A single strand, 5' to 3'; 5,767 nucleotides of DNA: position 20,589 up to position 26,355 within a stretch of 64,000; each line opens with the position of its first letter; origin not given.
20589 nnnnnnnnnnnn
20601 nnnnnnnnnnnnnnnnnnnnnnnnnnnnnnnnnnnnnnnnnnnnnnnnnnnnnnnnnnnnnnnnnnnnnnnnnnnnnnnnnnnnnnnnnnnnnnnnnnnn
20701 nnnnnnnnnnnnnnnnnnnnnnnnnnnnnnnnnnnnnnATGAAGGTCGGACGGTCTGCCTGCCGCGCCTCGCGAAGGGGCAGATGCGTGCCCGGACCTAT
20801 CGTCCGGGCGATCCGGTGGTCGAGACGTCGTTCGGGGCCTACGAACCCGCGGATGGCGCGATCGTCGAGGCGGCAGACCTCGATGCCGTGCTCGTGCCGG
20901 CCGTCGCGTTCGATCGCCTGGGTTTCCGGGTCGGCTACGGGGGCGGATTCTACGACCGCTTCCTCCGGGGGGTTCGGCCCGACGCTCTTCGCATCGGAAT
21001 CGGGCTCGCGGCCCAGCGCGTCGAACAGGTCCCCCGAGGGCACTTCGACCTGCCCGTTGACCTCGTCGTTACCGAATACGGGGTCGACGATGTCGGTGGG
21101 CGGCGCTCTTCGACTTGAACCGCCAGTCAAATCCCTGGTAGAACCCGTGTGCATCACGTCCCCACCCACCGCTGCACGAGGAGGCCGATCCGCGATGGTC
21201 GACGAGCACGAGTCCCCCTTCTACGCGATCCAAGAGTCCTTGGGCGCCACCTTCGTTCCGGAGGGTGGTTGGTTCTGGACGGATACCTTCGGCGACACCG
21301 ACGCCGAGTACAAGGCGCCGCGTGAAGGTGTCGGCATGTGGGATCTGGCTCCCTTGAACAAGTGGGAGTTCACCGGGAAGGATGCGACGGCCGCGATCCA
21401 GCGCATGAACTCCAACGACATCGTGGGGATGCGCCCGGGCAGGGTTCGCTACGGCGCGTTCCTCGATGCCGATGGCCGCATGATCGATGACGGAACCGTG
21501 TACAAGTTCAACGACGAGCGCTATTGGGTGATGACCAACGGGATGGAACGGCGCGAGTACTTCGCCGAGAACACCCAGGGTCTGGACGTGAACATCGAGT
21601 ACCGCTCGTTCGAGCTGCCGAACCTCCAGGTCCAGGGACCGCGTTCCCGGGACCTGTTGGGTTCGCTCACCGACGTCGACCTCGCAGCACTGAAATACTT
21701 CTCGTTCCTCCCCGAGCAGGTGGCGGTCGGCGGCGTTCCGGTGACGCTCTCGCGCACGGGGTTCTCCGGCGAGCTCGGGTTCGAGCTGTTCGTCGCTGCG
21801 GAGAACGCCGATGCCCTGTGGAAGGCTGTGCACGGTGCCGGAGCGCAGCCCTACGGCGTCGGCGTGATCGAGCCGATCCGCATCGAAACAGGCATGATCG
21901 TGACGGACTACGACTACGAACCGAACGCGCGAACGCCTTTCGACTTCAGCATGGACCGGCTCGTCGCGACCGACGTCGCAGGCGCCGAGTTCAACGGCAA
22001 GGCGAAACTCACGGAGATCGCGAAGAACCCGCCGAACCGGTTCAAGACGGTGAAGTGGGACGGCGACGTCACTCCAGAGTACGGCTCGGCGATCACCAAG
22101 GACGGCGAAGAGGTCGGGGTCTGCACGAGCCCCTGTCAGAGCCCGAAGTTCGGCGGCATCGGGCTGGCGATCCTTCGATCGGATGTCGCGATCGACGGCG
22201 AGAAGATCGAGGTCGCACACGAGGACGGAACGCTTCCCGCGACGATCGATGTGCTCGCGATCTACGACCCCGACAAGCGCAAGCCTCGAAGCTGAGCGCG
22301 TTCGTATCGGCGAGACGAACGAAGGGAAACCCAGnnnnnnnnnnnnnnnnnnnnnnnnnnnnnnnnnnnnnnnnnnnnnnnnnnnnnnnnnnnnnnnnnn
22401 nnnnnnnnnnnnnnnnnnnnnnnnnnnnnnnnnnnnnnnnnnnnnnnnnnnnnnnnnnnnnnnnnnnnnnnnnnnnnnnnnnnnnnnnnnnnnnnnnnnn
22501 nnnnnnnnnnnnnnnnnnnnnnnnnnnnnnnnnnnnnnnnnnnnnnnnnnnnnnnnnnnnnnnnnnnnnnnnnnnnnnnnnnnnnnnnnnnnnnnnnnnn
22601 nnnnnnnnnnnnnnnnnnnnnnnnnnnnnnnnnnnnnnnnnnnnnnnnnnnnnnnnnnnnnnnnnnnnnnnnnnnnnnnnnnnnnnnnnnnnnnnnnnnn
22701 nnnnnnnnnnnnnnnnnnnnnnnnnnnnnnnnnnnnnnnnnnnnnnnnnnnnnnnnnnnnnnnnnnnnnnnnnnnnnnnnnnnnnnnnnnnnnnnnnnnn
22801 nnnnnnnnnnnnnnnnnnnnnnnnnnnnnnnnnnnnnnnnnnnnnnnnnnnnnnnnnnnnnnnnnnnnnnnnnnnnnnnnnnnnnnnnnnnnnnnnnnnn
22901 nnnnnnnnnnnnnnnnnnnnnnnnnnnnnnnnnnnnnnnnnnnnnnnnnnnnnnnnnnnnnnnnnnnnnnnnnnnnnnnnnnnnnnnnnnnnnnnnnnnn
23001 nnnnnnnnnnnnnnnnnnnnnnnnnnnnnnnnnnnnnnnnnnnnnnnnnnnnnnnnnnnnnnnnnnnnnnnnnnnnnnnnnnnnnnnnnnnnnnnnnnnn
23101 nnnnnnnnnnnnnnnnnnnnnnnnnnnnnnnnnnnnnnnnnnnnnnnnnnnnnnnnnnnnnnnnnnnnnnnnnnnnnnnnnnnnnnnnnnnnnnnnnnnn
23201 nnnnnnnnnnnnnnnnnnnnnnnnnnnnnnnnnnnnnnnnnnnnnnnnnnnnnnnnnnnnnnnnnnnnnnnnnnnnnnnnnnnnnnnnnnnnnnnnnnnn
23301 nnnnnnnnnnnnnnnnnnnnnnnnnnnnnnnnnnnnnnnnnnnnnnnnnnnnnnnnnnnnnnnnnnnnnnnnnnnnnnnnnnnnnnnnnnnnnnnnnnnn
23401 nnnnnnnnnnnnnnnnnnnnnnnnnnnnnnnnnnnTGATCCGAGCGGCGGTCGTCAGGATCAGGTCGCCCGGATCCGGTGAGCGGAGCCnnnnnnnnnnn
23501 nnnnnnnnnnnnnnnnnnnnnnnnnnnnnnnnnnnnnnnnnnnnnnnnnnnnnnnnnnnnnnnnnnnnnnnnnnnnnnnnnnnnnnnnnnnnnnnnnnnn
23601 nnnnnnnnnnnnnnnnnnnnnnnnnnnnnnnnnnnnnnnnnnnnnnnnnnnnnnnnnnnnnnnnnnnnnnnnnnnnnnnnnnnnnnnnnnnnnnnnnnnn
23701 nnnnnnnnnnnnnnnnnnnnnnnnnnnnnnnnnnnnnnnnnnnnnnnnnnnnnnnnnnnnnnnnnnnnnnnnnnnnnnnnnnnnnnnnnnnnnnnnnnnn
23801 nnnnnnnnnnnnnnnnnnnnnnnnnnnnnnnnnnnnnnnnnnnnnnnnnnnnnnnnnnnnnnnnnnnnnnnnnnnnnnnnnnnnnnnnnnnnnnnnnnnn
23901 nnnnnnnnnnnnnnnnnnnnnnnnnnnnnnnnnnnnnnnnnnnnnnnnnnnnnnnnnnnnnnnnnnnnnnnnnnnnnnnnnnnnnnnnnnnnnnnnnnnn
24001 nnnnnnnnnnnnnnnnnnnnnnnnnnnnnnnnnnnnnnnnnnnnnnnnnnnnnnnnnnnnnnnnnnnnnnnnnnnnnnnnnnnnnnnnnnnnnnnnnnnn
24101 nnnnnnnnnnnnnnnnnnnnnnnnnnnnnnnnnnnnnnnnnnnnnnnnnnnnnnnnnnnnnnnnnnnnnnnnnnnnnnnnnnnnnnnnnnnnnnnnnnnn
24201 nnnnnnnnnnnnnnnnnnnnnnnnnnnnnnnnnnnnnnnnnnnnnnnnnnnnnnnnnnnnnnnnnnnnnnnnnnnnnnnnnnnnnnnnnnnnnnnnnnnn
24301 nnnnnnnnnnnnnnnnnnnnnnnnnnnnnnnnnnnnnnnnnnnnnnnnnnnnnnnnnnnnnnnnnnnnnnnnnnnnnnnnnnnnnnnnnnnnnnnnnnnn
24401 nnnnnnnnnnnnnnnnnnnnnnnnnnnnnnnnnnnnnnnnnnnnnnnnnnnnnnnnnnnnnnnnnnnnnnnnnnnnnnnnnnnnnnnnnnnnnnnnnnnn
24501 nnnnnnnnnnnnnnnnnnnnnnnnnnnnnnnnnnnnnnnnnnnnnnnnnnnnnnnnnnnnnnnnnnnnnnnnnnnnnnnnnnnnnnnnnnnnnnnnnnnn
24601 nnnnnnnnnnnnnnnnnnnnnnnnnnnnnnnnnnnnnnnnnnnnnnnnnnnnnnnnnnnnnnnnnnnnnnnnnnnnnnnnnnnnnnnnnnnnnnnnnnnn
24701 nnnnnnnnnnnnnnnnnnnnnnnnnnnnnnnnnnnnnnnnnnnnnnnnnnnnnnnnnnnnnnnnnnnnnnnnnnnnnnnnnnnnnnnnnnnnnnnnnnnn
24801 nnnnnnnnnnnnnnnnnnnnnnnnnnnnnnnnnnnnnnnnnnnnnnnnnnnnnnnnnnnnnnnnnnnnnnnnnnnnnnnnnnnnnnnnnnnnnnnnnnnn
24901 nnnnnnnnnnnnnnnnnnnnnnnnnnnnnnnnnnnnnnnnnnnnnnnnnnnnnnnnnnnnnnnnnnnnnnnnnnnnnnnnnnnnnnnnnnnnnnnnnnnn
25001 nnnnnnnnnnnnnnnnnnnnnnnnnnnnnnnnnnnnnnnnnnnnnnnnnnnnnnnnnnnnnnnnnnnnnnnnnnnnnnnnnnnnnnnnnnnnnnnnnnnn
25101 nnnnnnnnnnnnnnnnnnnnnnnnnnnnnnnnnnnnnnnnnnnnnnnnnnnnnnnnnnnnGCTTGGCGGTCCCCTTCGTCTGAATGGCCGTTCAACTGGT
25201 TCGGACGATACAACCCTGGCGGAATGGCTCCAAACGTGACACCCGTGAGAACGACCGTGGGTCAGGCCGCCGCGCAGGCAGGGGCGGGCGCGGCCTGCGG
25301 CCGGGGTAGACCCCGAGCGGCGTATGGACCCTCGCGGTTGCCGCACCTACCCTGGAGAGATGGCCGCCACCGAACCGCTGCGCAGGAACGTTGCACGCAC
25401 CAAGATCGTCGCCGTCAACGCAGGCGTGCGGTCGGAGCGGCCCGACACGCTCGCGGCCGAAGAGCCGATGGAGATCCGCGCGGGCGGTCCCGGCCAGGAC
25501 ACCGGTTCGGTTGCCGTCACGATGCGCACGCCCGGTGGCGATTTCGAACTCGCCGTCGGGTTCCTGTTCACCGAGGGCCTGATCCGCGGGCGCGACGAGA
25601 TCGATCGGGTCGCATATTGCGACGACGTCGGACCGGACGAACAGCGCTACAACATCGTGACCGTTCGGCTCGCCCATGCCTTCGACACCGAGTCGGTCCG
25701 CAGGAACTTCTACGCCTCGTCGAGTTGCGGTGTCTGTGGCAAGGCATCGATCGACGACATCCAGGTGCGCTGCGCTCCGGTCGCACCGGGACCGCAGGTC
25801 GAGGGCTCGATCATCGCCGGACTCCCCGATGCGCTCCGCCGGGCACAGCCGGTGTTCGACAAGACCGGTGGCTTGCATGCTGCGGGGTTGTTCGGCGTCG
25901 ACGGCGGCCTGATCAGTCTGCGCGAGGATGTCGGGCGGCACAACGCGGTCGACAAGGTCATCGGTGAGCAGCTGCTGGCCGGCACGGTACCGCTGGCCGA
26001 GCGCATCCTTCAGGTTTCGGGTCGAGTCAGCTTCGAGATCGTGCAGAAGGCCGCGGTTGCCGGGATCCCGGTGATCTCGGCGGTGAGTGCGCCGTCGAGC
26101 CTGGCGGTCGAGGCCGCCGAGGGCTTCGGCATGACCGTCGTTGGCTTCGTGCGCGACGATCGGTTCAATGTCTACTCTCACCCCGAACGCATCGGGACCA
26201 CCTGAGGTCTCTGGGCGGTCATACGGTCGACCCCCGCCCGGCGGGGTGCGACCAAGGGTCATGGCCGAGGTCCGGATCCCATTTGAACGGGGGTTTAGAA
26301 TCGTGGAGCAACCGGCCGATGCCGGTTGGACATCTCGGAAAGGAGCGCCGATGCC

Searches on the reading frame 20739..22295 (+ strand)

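Call 7: search_protein_families(library=pfam, proteins=[window:20739-22295:+])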
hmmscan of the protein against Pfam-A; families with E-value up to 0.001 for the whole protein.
window:20739-22295:+ (518 aa): 3 families
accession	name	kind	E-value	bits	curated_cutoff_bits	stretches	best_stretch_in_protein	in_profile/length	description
PF01571.26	GCV_T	-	9.5e-56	189.3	25.6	1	162-406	2-253/255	Aminomethyltransferase folate-binding domain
PF08669.17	GCV_T_C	-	1.6e-08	34.8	25.9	1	439-510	9-80/80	Glycine cleavage T-protein C-terminal barrel domain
PF25455.1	Beta-barrel_CAF17_C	-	0.00027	21.1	25.7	0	435-493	5-56/70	CAF17, C-terminal beta-barrel domain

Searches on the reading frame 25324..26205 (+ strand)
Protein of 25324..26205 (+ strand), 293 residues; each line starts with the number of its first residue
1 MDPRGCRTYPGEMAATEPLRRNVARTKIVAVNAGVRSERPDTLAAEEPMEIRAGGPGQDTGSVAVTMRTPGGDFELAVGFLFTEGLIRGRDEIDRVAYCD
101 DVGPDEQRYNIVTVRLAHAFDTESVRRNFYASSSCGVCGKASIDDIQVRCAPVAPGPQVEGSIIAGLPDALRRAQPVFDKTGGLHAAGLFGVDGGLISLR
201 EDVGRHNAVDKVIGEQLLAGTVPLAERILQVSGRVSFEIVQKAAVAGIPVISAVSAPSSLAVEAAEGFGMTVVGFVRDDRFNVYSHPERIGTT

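Call 7: search_protein_families(library=pfam, proteins=[window:25324-26205:+])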
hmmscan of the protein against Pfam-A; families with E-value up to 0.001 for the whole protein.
window:25324-26205:+ (293 aa): 1 family
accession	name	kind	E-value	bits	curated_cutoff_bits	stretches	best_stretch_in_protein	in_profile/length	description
PF02634.21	FdhD-NarQ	-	3.2e-69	233.7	27.2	1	45-290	2-236/237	FdhD/NarQ family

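Call 47: search_protein_families(library=ncbifam, proteins=[window:25324-26205:+], max_evalue=1e-10)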
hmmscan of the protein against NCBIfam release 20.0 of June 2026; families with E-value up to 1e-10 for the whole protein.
window:25324-26205:+ (293 aa): 2 families
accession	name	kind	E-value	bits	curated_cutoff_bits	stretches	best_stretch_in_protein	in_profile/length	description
NF001943.0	PRK00724.1-2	equivalog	3.1e-94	315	269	1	21-290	3-272/274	formate dehydrogenase accessory sulfurtransferase FdhD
TIGR00129.1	fdhD_narQ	equivalog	4.1e-52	177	140.9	1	40-290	2-235/237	formate dehydrogenase accessory sulfurtransferase FdhD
